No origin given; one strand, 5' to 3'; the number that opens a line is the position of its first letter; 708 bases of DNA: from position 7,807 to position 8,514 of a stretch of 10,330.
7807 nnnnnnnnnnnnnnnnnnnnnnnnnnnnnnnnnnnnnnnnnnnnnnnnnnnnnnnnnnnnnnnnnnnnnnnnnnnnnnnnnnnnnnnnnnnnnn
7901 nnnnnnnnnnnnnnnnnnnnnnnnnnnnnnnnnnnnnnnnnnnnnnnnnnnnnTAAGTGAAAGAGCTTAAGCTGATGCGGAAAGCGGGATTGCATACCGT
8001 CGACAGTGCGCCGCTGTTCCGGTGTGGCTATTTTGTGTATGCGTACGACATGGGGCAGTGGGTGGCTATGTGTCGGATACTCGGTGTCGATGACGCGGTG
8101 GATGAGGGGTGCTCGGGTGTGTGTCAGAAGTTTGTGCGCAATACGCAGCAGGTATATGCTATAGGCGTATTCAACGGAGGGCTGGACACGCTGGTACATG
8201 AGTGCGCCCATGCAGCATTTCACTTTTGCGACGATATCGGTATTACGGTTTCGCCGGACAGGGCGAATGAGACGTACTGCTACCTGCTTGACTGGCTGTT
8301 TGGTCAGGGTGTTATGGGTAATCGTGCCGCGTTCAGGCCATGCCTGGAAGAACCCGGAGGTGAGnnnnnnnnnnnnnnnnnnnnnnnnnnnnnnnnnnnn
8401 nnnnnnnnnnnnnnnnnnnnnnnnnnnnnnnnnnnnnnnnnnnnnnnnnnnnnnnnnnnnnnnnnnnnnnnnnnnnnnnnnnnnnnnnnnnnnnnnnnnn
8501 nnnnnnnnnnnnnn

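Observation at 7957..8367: Small Cys/His-rich ORF with an HExxH zincin-like motif inside a structural operon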

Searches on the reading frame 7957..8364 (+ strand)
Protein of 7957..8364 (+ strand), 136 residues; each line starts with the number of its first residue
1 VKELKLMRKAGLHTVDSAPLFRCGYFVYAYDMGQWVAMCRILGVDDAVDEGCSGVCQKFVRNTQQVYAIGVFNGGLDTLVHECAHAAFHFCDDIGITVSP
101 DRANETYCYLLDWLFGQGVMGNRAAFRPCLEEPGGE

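Call 3: search_protein_families(library=pfam, proteins=[window:7957-8364:+], max_evalue=10)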
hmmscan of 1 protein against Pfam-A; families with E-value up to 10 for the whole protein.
window:7957-8364:+ (136 aa): 0 families

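Call 4: search_protein_families(library=phrogs, proteins=[window:7957-8364:+], max_evalue=10)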
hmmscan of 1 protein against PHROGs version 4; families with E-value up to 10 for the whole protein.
window:7957-8364:+ (136 aa): 2 families
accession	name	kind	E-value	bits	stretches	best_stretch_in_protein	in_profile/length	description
phrog_1365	-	unknown function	7.9e-23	81.8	1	34-117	25-111/127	-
phrog_4857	-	unknown function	0.0029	18.1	1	62-116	81-134/221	-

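Call 6: find_homologous_proteins(query=window:7957-8364:+)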
Query window:7957-8364:+ (136 aa): 7 proteins with E <= 0.001 among 12 candidates.
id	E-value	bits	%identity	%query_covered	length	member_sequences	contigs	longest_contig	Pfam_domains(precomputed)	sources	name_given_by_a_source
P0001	2.4e-86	305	96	100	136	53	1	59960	-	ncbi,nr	ncbi:hypothetical protein H5R21_02115 [Escherichia coli]|nr:hypothetical protein [Escherichia coli]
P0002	2.8e-60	220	69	99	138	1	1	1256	-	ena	-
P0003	3.3e-59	217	68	100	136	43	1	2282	-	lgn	-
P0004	2.3e-57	211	66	100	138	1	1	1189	-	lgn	-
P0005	6.0e-57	210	65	100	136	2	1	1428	-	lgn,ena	-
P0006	4.8e-44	168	57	97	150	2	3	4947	-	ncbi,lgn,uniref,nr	ncbi:hypothetical protein [Escherichia coli]|uniref:hypothetical protein n=1 Tax=Escherichia coli Ta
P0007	7.4e-27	112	62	57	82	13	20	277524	-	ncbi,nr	ncbi:hypothetical protein ACSABO_004845 [Escherichia coli]|nr:hypothetical protein [Escherichia marm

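Call 7: search_dna_similar(query=window:7957-8364:+, collection=phages, mode=protein, max_evalue=0.001, max_rows=40)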
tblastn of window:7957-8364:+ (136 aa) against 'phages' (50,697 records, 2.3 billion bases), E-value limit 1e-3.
Records with a match: 94; places in all: 106; records where one place covers at least 80% of the query: 34.
Best place of each record, by identity: <60% 94.
By first word of the organism name: Salmonella 63; Ralstonia 12; Enterobacteria 9; Escherichia 6; Phage 2; Pseudomonas 2.
By host as written in the record: Salmonella enterica subsp. enterica serovar Typhimurium 12; Salmonella enterica 10; - 7; Salmonella sp. 7; Ralstonia solanacearum 6; Salmonella typhimurium 5; Escherichia coli K-12 5; Salmonella enterica subsp. enterica serovar Anatum 4; and 28 more.
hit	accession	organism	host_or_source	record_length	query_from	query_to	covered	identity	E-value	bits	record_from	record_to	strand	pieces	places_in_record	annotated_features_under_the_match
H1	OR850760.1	Salmonella phage S.Inf 5-2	Salmonella enterica subsp. enterica ...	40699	19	136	87%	40.0%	6e-20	90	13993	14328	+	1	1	record has no annotation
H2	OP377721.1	Salmonella phage BIS08P22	Salmonella enterica subsp. enterica ...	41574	19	136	87%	40.0%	6e-20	90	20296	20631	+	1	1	none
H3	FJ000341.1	Salmonella phage g341c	Salmonella enterica subsp. enterica ...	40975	19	136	87%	40.0%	7e-20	90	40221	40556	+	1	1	66: Conserved hypothetical phage protein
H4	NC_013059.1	Salmonella phage g341c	Salmonella enterica subsp. enterica ...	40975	19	136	87%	40.0%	7e-20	90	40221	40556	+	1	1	66: hypothetical protein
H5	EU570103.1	Salmonella phage epsilon34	Salmonella enterica subsp. enterica ...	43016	19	136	87%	40.0%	7e-20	90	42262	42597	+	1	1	70: Conserved hypothetical protein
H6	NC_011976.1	Salmonella phage epsilon34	Salmonella enterica subsp. enterica ...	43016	19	136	87%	40.0%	7e-20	90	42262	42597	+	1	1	70: hypothetical protein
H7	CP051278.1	Salmonella phage ST-87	Salmonella enterica subsp. enterica ...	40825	8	133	93%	37.3%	4e-17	82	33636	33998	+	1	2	record has no annotation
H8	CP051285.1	Salmonella phage ST-32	Salmonella enterica subsp. enterica ...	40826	19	136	87%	39.2%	4e-19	87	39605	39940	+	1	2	record has no annotation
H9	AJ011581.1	Phage PS119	Salmonella typhimurium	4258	19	136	87%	39.2%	8e-19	86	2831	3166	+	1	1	none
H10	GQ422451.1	Enterobacteria phage Phi75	Salmonella enterica subsp. enterica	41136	19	136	87%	39.2%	2e-18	86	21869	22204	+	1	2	hypothetical protein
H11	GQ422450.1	Enterobacteria phage UAB_Phi20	Salmonella enterica subsp. enterica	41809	19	136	87%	39.2%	2e-18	86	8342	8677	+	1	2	hypothetical protein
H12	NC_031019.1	Enterobacteria phage UAB_Phi20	Salmonella enterica subsp. enterica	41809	19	136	87%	39.2%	2e-18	86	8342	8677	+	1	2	hypothetical protein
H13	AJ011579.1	Phage PS3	Salmonella typhimurium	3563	19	136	87%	39.2%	1e-18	86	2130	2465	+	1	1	none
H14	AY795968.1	Enterobacteria phage L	-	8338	19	136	87%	39.2%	2e-18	86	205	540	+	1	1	Orf129 protein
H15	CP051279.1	Salmonella phage ST-35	Salmonella enterica subsp. enterica ...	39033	19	136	87%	39.2%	2e-18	86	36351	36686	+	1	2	record has no annotation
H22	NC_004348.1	Salmonella phage ST64T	Salmonella enterica subsp. enterica ...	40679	19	136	87%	39.2%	2e-18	86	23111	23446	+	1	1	hypothetical protein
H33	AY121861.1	Salmonella phage P22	-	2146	7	114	79%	40.9%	2e-19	88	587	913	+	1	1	section C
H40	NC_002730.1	Enterobacteria phage HK620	Escherichia coli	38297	7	114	79%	40.9%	2e-19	88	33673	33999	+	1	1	hkcC: hypothetical protein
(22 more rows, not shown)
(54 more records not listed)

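Call 10: get_annotated_region(hit=H22, flank=4000)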
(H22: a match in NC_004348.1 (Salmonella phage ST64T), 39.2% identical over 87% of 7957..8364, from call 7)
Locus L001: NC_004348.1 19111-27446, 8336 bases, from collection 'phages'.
description: Enterobacteria phage ST64T, complete genome.
organism: Salmonella phage ST64T (NCBI taxid 2905963)
taxonomy: Viruses; Duplodnaviria; Heunggongvirae; Uroviricota; Caudoviricetes; Lederbergvirus; Lederbergvirus ST64T
host: Salmonella enterica subsp. enterica serovar Typhimurium; source: -; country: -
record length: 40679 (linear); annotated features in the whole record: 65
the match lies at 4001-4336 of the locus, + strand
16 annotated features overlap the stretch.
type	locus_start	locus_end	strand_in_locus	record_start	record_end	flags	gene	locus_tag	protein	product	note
CDS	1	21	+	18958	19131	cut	ninF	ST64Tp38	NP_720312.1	protein ninF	similar to bacteriophage P22 ninF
CDS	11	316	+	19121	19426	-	-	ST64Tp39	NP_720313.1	hypothetical protein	similar to bacteriophage D3 orf-80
CDS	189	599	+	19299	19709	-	-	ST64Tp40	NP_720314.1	HNH endonuclease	similar to bacteriophage HK97 gp66 in GenBank Accession Number AAF31141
CDS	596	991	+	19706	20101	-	rus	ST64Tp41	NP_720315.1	RusA family crossover junction endodeoxyribonuclease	similar to bacteriophage CP-933X rus in GenBank Accession Number AAG55970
CDS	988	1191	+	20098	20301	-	ninH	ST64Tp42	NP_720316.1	NinH family protein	similar bacteriphage P22 ninH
CDS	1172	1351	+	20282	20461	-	ninZ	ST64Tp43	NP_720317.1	hypothetical protein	similar to bacteriophage P22 ninZ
CDS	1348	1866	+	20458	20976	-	-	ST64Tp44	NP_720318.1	anti-termination protein Q-like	similar to bacteriophage 21 Q in GenBank Accession Number CAB39993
CDS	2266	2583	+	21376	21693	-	-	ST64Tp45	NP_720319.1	holin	lysis; holin protein; similar to bacteriophage PS3 gp13 in GenBank Accession Number CAA09700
CDS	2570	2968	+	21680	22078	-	-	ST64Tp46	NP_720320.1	endolysin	lysis; similar to bacteriophage PS3 gp19 in GenBank Accession Number CAA09701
CDS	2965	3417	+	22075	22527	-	-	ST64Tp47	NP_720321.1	Rz-like spanin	lysis; similar to bacteriophage PS3 gp15 in GenBank Accession Number CAA09702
CDS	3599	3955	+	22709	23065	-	-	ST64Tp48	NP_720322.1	hypothetical protein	similar to bacteriophage P22 in GenBank Accession Number AAF75061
CDS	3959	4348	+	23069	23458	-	-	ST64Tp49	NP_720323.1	hypothetical protein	similar to bacteriophage HK620 in GenBank Accession Number AAK28904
CDS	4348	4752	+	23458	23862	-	-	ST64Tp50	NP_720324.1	head decoration protein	-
CDS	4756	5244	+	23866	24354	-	-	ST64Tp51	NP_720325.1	terminase small subunit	-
CDS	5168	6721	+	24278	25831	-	-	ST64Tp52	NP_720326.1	terminase family protein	similar to bacteriophage P22 gp2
CDS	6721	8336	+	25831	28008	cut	-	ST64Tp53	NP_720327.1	portal protein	similar to bacteriophage P22 gp1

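Call 11: get_annotated_region(hit=H40, flank=4000)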
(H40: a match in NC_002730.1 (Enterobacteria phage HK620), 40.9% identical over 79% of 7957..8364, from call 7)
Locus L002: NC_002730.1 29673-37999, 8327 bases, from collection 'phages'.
description: Enterobacteria phage HK620, complete genome.
organism: Enterobacteria phage HK620 (NCBI taxid 155148)
taxonomy: Viruses; Duplodnaviria; Heunggongvirae; Uroviricota; Caudoviricetes; Lederbergvirus; Lederbergvirus HK620
host: Escherichia coli; source: -; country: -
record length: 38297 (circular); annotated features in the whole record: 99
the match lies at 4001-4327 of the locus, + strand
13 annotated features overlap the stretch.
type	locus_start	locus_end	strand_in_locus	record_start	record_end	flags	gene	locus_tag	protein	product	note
CDS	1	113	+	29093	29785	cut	7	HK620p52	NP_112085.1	DNA ejection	similar to gene 7 of Bacteriophage P22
CDS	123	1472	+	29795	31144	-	20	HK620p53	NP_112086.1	released from the phage upon host infection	similar to Bacteriophage P22 gene 20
CDS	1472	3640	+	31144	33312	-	16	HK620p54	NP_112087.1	DNA transfer protein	similar to Bacteriophage P22 gene 16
CDS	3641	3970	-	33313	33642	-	hkcB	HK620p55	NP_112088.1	hypothetical protein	-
CDS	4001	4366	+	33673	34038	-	hkcC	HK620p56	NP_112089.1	hypothetical protein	-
regulatory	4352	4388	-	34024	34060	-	-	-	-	terminator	bidirectional terminator; tORF59A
misc_feature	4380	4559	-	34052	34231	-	-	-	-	-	may encode hypothetical protein HkcD; similar to Bacteriophage P22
regulatory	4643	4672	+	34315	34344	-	-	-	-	terminator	associated with remnant of P22 'mnt' gene; tMNT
regulatory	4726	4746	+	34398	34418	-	-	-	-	terminator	associated with remnant of P22 'ant' gene; tANT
CDS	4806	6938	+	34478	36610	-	9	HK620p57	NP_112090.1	tail spike protein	similar to Bacteriophage P22 gene 9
regulatory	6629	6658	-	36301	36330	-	-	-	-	terminator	final terminator of leftward transcription; tJ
regulatory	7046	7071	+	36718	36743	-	-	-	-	terminator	terminator of late transcription; tR'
CDS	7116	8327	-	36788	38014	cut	hkcF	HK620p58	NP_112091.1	oligosaccharide repeat unit polymerase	similar to Shigella flexneri O-antigen polymerase protein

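Call 14: search_dna_similar(query=window:7957-8364:+, collection=phages, mode=protein, max_evalue=0.001, max_rows=30, rows=spread)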
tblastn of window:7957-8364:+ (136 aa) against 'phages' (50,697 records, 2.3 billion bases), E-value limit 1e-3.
Records with a match: 94; places in all: 106; records where one place covers at least 80% of the query: 34.
Best place of each record, by identity: <60% 94.
By first word of the organism name: Salmonella 63; Ralstonia 12; Enterobacteria 9; Escherichia 6; Phage 2; Pseudomonas 2.
By host as written in the record: Salmonella enterica subsp. enterica serovar Typhimurium 12; Salmonella enterica 10; - 7; Salmonella sp. 7; Ralstonia solanacearum 6; Salmonella typhimurium 5; Escherichia coli K-12 5; Salmonella enterica subsp. enterica serovar Anatum 4; and 28 more.
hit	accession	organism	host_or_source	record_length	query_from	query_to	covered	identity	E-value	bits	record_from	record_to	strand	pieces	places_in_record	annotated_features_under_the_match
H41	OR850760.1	Salmonella phage S.Inf 5-2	Salmonella enterica subsp. enterica ...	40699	19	136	87%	40.0%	6e-20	90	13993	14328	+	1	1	record has no annotation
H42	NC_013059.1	Salmonella phage g341c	Salmonella enterica subsp. enterica ...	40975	19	136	87%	40.0%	7e-20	90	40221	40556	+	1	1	66: hypothetical protein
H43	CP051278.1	Salmonella phage ST-87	Salmonella enterica subsp. enterica ...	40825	8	133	93%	37.3%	4e-17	82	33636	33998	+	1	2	record has no annotation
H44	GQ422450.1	Enterobacteria phage UAB_Phi20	Salmonella enterica subsp. enterica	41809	19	136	87%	39.2%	2e-18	86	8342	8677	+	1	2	hypothetical protein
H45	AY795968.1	Enterobacteria phage L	-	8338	19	136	87%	39.2%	2e-18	86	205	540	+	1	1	Orf129 protein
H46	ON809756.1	Salmonella phage Salfasec13b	Salmonella enterica subsp. enterica ...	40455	19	136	87%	39.2%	2e-18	86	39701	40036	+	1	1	hypothetical protein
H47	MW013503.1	Salmonella phage L cII-101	Salmonella enterica enterica sv ...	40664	19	136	87%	39.2%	2e-18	86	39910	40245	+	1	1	hypothetical protein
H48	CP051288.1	Salmonella phage ST-29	Salmonella enterica subsp. enterica ...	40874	19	136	87%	39.2%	2e-18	86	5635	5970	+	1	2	record has no annotation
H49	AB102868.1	Enterobacteria phage ST104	Salmonella typhimurium DT104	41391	19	136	87%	39.2%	2e-18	86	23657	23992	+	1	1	orf47: ORF47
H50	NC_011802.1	Salmonella phage SE1 (in:P22virus)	Salmonella enterica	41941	19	136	87%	39.2%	2e-18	86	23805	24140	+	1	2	hypothetical protein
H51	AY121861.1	Salmonella phage P22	-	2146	7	114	79%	40.9%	2e-19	88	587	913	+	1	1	section C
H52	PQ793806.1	Salmonella phage As1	Salmonella enterica subsp. enterica ...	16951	7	114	79%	40.9%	2e-19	88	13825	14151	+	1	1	hypothetical protein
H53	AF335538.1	Enterobacteria phage HK620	Escherichia coli H, strain 2158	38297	7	114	79%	40.9%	2e-19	88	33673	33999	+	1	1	hkcC: unknown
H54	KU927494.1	Salmonella phage 103203_sal5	Salmonella enterica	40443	7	114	79%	40.9%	2e-19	88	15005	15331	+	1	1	hypothetical protein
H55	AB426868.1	Salmonella phage P22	Salmonella enterica subsp. enterica ...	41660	7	114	79%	40.9%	2e-19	88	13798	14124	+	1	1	none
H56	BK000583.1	Salmonella phage P22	Salmonella enterica subsp. enterica ...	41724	7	114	79%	40.9%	2e-19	88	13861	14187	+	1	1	sieA: promoter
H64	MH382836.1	Pseudomonas phage phCDa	Pseudomonas fluorescens CS1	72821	19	119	74%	35.9%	1e-8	57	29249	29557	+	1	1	hypothetical protein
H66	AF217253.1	Salmonella phage P22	-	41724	51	114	47%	48.4%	1e-12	69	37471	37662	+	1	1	none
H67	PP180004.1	Escherichia phage mEp044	Escherichia coli K-12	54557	67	132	49%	43.5%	2e-8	57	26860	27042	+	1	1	hypothetical protein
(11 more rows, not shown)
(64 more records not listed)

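Call 17: find_homologous_proteins(query=A1, max_evalue=0.01)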
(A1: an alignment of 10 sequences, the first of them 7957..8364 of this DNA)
Query A1 (10 sequences) (136 aa, profile of the alignment): 322 proteins with E <= 0.01 among 774 candidates; the best 120 are listed.
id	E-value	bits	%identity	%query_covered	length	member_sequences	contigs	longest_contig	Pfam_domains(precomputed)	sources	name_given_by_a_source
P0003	1.6e-68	246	68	100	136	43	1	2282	-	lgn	-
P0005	1.7e-68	246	65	100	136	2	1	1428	-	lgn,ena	-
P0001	6.8e-68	244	96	100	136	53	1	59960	-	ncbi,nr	ncbi:hypothetical protein H5R21_02115 [Escherichia coli]|nr:hypothetical protein [Escherichia coli]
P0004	9.3e-67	241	66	100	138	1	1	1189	-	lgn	-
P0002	1.2e-66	240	69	99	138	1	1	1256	-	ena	-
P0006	1.4e-60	221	57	97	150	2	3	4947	-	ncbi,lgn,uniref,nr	ncbi:hypothetical protein [Escherichia coli]|uniref:hypothetical protein n=1 Tax=Escherichia coli Ta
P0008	2.0e-43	165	41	79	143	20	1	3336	-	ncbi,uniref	ncbi:hypothetical protein, partial [Escherichia coli]|uniref:hypothetical protein n=1 Tax=Escherichi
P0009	3.4e-43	164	38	91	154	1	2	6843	-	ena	-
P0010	4.8e-43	164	41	79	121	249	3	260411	-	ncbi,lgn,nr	ncbi:hypothetical protein MLP03_02570 [Escherichia coli]|nr:hypothetical protein [Escherichia coli]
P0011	2.0e-42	162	41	79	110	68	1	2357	-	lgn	-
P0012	8.4e-42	160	42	73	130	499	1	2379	-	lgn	-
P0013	5.4e-41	157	45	73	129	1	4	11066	-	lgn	-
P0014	1.9e-40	156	47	73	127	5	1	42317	-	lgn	-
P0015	3.5e-40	155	45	73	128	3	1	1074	-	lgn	-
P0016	4.8e-40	154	41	84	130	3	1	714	-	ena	-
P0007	2.0e-37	146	62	57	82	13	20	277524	-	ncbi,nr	ncbi:hypothetical protein ACSABO_004845 [Escherichia coli]|nr:hypothetical protein [Escherichia marm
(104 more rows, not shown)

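Call 21: search_solved_structures(query=A2, max_evalue=10, show_alignments=3)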
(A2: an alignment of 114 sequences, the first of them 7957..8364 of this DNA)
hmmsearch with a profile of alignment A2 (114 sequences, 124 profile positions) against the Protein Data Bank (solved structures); distinct sequences matched with E-value up to 10: 1.
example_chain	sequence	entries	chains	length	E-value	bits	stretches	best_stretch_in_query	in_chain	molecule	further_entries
7ane_e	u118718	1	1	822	0.55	13.3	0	22-56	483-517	uS10m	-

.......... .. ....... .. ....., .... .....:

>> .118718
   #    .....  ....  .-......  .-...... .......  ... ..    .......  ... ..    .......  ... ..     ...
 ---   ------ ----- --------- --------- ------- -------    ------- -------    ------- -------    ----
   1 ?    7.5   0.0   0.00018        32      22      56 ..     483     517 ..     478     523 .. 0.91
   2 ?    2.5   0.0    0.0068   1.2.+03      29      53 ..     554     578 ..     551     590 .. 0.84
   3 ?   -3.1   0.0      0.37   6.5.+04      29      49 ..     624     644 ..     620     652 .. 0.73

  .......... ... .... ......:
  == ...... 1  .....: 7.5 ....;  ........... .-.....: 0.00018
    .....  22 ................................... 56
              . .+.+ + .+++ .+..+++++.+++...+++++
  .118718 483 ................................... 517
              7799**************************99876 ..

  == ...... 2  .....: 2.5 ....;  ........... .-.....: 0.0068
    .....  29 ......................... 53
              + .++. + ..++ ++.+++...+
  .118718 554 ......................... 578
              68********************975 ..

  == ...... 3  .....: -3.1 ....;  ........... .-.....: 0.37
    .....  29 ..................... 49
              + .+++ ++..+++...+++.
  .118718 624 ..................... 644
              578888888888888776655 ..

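Call 26: predict_structure(alignment_id=A2)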
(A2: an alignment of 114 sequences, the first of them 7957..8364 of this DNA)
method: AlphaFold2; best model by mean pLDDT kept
length: 136 residues; sequences in the alignment: 114
mean_pLDDT: 92.2   pTM: 0.87
mean pLDDT of the five models: 92.2, 91.1, 90.9, 90.7, 90.6
residues with pLDDT >= 90: 110; 70-90: 21; 50-70: 3; < 50: 2
segments of 3 or more residues with pLDDT < 50: none
pLDDT, mean of each block of 10 residues (from residue 1): 92 93 95 96 87 94 92 96 98 95 95 98 89 56
secondary structure, 60 per line:
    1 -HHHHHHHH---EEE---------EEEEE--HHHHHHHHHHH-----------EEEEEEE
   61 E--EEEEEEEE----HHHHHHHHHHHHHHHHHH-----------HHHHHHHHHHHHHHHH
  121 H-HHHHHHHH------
elements in order: H2-9 E13-15 E25-29 H32-42 E54-61 E64-71 H76-93 H105-121 H123-130
